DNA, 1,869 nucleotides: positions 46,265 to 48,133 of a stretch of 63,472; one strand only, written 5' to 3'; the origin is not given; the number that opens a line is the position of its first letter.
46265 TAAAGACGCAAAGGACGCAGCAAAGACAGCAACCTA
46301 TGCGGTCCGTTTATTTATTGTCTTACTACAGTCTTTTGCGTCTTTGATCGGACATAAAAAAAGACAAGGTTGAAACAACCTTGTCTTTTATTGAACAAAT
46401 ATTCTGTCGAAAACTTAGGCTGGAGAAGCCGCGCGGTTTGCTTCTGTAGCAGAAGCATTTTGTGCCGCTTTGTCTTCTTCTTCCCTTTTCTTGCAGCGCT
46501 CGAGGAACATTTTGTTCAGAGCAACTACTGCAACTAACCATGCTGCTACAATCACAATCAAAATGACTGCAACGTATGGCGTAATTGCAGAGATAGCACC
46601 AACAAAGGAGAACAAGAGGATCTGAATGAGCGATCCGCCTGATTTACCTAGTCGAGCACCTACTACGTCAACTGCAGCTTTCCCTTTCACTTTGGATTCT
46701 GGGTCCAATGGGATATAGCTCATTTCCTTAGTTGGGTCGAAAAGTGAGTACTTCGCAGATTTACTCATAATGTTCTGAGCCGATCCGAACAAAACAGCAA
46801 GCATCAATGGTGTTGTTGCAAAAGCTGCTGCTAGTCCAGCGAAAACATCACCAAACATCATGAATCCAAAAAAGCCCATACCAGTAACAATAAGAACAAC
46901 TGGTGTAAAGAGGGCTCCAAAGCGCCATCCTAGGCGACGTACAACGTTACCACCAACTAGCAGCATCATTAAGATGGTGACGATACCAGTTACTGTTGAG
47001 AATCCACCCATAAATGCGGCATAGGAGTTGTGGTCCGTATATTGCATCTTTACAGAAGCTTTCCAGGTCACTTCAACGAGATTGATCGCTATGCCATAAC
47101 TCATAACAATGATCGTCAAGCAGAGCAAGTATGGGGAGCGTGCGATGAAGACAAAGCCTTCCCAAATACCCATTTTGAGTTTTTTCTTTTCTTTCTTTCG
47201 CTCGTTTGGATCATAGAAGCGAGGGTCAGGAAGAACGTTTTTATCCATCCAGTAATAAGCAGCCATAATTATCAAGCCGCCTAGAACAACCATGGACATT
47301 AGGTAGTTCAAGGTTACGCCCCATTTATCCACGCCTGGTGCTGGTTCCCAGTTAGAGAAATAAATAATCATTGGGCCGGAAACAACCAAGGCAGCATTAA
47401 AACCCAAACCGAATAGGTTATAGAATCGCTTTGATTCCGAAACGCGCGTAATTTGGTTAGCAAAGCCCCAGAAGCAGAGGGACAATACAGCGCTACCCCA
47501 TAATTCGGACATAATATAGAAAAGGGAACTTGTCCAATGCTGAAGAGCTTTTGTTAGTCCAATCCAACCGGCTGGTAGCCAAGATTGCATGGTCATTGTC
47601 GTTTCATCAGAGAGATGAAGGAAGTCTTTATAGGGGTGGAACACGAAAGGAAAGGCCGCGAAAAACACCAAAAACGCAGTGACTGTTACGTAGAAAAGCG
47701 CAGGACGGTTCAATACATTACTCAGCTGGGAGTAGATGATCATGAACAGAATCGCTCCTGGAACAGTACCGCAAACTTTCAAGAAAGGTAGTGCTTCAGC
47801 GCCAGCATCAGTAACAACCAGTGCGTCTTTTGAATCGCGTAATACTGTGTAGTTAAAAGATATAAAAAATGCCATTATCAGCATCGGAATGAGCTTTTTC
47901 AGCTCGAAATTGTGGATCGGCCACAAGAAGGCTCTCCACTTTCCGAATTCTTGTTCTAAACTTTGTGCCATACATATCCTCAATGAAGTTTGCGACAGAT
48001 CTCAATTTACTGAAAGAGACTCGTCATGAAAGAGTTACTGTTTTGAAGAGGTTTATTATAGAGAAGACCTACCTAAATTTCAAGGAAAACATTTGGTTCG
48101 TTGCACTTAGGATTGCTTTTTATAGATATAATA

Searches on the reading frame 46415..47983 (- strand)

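Call 14: search_protein_families(library=ncbifam, proteins=[window:46415-47983:-], max_evalue=0.00001)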
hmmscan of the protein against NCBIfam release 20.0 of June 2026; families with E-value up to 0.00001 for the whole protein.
window:46415-47983:- (522 aa): 1 family
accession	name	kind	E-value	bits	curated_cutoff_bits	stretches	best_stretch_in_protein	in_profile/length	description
TIGR00769.1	AAA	superfamily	1.2e-183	611.3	387.2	1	23-493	1-472/472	NTP/NDP exchange transporter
